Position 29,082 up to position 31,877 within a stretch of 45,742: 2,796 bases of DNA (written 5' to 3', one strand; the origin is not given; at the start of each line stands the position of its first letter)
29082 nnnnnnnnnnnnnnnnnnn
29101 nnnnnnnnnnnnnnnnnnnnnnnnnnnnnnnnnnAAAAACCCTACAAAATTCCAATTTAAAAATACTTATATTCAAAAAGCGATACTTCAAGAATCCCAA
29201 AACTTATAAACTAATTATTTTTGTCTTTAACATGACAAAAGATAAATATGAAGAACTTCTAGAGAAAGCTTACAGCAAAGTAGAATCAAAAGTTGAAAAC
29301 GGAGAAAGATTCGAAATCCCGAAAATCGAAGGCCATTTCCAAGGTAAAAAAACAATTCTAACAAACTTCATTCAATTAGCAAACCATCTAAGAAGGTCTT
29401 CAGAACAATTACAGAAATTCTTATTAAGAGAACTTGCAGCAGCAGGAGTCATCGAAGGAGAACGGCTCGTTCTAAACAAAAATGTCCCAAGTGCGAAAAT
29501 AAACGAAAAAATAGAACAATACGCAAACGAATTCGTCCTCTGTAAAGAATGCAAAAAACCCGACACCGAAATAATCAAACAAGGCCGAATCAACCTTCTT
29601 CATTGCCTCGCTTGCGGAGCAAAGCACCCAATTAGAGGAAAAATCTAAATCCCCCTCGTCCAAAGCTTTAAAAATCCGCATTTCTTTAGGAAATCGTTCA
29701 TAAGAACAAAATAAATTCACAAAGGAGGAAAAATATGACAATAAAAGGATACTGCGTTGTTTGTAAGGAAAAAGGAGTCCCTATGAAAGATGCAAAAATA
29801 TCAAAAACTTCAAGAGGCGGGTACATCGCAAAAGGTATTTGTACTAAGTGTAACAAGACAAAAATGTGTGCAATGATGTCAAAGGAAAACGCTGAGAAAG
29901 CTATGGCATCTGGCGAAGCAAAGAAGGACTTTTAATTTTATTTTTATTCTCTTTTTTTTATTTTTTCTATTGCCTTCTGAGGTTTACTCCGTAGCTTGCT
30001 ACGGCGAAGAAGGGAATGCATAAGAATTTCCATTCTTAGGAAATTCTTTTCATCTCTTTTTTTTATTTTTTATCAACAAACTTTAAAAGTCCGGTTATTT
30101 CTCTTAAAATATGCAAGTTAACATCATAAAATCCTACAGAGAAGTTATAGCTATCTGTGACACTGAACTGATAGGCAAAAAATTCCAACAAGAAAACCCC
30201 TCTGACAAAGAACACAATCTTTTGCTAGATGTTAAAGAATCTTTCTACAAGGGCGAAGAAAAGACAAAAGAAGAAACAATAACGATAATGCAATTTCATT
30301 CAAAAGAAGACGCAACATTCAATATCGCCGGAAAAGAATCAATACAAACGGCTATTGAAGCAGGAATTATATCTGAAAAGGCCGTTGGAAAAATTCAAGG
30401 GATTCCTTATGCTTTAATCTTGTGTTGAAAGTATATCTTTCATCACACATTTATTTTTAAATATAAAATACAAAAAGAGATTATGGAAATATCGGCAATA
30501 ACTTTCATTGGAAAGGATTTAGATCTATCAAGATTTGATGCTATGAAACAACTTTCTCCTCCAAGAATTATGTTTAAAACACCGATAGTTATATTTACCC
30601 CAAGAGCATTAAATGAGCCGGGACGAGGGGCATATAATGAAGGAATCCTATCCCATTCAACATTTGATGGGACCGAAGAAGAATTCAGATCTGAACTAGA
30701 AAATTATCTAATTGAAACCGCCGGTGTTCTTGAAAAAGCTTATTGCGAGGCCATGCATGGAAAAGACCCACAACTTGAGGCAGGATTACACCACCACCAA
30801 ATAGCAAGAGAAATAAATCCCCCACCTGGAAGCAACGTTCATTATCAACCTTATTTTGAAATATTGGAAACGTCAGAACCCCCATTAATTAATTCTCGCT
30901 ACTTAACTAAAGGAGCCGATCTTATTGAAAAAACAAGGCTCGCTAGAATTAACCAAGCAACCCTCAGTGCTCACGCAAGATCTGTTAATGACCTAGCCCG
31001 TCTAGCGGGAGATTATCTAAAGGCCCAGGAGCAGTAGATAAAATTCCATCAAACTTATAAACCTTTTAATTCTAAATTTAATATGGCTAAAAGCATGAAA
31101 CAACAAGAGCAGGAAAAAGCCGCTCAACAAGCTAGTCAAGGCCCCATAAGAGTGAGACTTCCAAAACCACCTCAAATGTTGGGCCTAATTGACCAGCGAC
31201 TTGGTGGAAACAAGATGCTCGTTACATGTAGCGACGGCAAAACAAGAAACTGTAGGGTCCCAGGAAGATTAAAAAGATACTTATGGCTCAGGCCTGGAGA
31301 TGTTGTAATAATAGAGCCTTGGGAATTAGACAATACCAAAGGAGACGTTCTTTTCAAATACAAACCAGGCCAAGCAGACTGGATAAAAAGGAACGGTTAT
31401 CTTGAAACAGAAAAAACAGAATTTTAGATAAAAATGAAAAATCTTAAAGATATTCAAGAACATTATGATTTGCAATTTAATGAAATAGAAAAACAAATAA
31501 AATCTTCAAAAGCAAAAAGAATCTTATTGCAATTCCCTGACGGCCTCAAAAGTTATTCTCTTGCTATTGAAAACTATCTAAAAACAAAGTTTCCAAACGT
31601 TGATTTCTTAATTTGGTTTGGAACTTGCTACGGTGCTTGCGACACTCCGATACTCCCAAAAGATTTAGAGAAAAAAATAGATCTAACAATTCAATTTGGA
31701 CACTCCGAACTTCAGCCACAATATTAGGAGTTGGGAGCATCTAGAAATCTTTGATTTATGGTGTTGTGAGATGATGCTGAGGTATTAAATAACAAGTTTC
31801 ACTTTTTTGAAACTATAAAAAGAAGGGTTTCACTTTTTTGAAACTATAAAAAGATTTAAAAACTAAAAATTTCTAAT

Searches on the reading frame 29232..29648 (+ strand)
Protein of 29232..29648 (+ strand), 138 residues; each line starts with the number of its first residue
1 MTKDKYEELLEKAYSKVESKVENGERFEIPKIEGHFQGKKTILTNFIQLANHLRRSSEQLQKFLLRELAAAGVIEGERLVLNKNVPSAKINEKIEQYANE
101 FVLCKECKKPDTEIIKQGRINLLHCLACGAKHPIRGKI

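Call 84: search_protein_families(library=pfam, proteins=[window:29232-29648:+], max_evalue=0.001)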
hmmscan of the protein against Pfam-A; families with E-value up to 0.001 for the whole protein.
window:29232-29648:+ (138 aa): 1 family
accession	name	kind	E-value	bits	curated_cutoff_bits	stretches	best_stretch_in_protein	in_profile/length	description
PF01873.23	eIF-5_eIF-2B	-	3.6e-34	117.6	27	1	20-131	4-117/117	Domain found in IF2B/IF5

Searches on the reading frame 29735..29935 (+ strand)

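Call 84: search_protein_families(library=pfam, proteins=[window:29735-29935:+], max_evalue=0.001)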
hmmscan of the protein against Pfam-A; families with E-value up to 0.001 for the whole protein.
window:29735-29935:+ (66 aa): 1 family
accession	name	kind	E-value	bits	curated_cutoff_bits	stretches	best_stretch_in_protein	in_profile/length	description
PF18930.5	DUF5679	-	0.00046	20.7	27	1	6-43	1-37/40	Domain of unknown function (DUF5679)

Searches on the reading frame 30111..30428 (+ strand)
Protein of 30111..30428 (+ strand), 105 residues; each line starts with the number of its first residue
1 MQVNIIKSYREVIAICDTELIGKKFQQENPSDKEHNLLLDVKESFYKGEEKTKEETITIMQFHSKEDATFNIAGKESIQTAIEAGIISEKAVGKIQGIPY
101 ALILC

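Call 84: search_protein_families(library=pfam, proteins=[window:30111-30428:+], max_evalue=0.001)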
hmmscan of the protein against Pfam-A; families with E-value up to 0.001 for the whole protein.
window:30111-30428:+ (105 aa): 1 family
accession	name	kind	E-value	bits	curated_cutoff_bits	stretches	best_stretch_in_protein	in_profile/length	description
PF04242.18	DUF424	-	1.4e-16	61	25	1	11-103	8-89/92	Protein of unknown function (DUF424)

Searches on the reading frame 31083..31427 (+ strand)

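Call 84: search_protein_families(library=pfam, proteins=[window:31083-31427:+], max_evalue=0.001)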
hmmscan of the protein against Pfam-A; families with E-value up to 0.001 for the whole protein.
window:31083-31427:+ (114 aa): 1 family
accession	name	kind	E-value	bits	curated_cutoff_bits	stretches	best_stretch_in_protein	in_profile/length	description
PF01176.25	eIF-1a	-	6.7e-19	67.7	30.2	1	31-92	2-64/64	Translation initiation factor 1A / IF-1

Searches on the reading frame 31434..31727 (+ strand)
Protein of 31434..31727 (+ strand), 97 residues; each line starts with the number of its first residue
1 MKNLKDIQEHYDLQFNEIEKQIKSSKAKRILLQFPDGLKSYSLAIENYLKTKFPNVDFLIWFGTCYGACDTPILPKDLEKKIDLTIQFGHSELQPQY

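Call 84: search_protein_families(library=pfam, proteins=[window:31434-31727:+], max_evalue=0.001)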
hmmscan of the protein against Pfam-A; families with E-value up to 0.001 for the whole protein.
window:31434-31727:+ (97 aa): 1 family
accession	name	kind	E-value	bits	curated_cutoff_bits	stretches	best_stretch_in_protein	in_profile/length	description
PF01866.22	Diphthamide_syn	-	2.5e-10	40.7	33.2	1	34-95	1-59/302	Putative diphthamide synthesis protein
